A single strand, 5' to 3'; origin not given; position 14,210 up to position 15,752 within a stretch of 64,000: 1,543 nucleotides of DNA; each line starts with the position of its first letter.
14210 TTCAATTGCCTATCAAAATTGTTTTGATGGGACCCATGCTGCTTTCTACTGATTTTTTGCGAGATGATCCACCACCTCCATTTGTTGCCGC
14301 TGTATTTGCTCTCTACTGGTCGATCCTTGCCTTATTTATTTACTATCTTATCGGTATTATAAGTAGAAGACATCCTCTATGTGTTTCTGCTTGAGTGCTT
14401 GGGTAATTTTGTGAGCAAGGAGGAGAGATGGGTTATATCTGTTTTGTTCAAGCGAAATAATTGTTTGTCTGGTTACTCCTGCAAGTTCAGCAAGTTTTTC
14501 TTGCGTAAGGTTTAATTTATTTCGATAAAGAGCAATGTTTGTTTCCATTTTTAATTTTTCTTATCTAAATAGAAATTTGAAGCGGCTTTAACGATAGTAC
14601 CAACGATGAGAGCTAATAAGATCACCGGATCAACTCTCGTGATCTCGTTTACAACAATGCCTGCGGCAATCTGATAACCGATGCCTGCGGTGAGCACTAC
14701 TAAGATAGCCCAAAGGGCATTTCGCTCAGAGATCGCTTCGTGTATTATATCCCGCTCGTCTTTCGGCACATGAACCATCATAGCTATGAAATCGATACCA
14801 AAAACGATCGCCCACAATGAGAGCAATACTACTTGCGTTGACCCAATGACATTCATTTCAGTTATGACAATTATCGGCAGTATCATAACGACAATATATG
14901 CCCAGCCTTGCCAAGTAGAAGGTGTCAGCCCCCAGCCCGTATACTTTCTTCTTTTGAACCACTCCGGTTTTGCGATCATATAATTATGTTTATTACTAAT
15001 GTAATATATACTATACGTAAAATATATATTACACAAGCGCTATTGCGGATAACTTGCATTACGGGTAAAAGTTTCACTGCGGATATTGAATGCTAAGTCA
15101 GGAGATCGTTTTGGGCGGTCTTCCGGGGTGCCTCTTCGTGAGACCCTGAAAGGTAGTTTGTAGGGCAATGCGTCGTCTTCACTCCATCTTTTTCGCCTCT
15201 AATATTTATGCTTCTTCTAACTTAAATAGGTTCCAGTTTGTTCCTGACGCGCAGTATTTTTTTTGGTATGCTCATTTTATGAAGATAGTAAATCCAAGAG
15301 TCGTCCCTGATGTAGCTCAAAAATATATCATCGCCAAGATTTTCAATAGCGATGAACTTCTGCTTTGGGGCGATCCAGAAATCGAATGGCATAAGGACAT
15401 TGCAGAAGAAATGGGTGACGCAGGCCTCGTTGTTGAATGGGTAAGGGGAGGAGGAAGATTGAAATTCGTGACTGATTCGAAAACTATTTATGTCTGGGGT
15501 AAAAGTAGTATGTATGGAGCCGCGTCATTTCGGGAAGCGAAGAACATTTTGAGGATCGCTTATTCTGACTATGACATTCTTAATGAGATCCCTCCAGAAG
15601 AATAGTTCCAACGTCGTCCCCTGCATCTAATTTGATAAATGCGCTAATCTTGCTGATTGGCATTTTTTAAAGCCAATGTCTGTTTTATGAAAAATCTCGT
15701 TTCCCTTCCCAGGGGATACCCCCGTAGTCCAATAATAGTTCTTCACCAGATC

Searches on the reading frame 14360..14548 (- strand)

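Call 13: search_protein_families(library=pfam, proteins=[window:14360-14548:-], max_evalue=0.01)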
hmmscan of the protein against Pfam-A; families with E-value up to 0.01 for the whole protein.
window:14360-14548:- (63 aa): 5 families
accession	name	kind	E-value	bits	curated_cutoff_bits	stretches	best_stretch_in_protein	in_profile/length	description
PF01381.28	HTH_3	-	5.9e-13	49.1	23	1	5-55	1-50/55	Helix-turn-helix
PF12844.13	HTH_19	-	6.9e-08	32.7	30.2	1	5-50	4-46/64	Helix-turn-helix domain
PF13560.12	HTH_31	-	2.8e-05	24.8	27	1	6-52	7-54/64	Helix-turn-helix domain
PF13545.12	HTH_Crp_2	-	0.00028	21.2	27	1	11-31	20-40/70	Crp-like helix-turn-helix domain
PF08279.18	HTH_11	-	0.0035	17.6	25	1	7-31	9-33/55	HTH domain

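Call 72: search_protein_families(library=padloc, proteins=[window:14360-14548:-], max_evalue=0.01)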
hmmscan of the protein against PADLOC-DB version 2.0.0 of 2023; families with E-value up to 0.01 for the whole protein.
window:14360-14548:- (63 aa): 18 families
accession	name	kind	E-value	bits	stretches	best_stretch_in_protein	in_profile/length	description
PDLC02926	HTH_VI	-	7.2e-08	30.6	1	3-53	4-54/92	-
PDLC03666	Control_protein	-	1.2e-07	30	1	7-63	13-68/77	control protein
PDLC03671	Control_protein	-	1.1e-06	26.8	1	3-44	17-58/84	control protein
PDLC03949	RmrA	-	1.9e-06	25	1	3-54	5-56/363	-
PDLC04142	capH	-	3e-06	26.2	1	9-54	15-60/103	capH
PDLC03665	Control_protein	-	4.4e-06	24.9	1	8-52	16-61/77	control protein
PDLC03536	REase_II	-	9.1e-06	23.5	1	3-54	13-64/237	Type II restriction enzyme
PDLC03946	RmrA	-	1.1e-05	22.3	1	5-53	7-55/357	-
PDLC03952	RmrA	-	7.5e-05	19.7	1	9-54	31-76/395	-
PDLC03944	RmrA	-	0.00025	18.2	1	13-53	19-59/384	-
PDLC03954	RmrA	-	0.00036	17.6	1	7-56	17-66/380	-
PDLC03669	Control_protein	-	0.0023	16.2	1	9-55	18-64/96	control protein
PDLC04133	mad1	-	0.0027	16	1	10-36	2-28/60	mads_1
PDLC03947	RmrA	-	0.0028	14.5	1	9-53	20-64/383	-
PDLC04861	PDC-S05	-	0.0047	14.9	1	4-32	20-48/83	-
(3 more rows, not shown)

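Call 73: search_protein_families(library=phrogs, proteins=[window:14360-14548:-], max_evalue=0.001)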
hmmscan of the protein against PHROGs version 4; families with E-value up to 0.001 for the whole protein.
window:14360-14548:- (63 aa): 13 families
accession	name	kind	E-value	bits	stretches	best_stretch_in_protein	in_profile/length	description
phrog_3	-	transcription regulation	4.3e-09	37.6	1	3-62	91-147/430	transcriptional repressor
phrog_5823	-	transcription regulation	2.2e-08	34.7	1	3-54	9-61/404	transcriptional regulator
phrog_2439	-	transcription regulation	3.6e-08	33.7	1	4-55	11-62/367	transcriptional regulator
phrog_8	-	transcription regulation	6.7e-08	33.3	1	4-52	80-128/346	transcriptional regulator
phrog_1373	-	transcription regulation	2e-06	28.9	1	6-53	69-116/166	transcriptional regulator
phrog_2104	-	unknown function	2.8e-06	28.5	1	3-50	42-89/103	-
phrog_7950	-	transcription regulation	2.9e-06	28.2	1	4-36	11-43/68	transcriptional repressor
phrog_6962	-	unknown function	3.4e-05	25.1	1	5-42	6-43/73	-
phrog_7241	-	transcription regulation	4.6e-05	24.5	1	3-54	64-115/122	transcriptional regulator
phrog_25914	-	DNA, RNA and nucleotide metabolism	0.00011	23.2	1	11-62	37-86/96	HTH DNA binding protein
phrog_4836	-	transcription regulation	0.00019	22.1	1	3-42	78-117/194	CII-like regulator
phrog_4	-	transcription regulation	0.00048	20.2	1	4-52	140-184/400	transcriptional repressor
phrog_4031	-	unknown function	0.00061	19.4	1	7-53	525-572/626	-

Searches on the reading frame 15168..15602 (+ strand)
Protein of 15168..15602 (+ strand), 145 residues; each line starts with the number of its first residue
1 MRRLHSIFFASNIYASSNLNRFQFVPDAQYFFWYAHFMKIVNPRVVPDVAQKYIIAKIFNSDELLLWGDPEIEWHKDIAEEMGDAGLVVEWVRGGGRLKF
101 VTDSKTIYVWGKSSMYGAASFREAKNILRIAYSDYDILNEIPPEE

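Call 13: search_protein_families(library=pfam, proteins=[window:15168-15602:+], max_evalue=0.01)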
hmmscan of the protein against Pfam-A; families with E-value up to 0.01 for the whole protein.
window:15168-15602:+ (145 aa): 1 family
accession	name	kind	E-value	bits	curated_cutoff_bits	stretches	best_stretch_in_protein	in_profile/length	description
PF05005.20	Ocnus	-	1.3e-12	48.2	23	1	48-136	12-108/108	Janus/Ocnus family (Ocnus)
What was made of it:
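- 15168..15605 (+): Context: Janus/Ocnus (PHPT1-like) protein, convergent with SET101. Not in the same transcription unit. PF05005 48.2 bits (call 13).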

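Call 31: search_protein_families(library=phrogs, proteins=[window:15168-15602:+], max_evalue=0.01)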
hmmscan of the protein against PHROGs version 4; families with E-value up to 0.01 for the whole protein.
window:15168-15602:+ (145 aa): 0 families

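Call 72: search_protein_families(library=padloc, proteins=[window:15168-15602:+], max_evalue=0.01)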
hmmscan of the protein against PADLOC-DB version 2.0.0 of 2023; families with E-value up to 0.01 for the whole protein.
window:15168-15602:+ (145 aa): 0 families
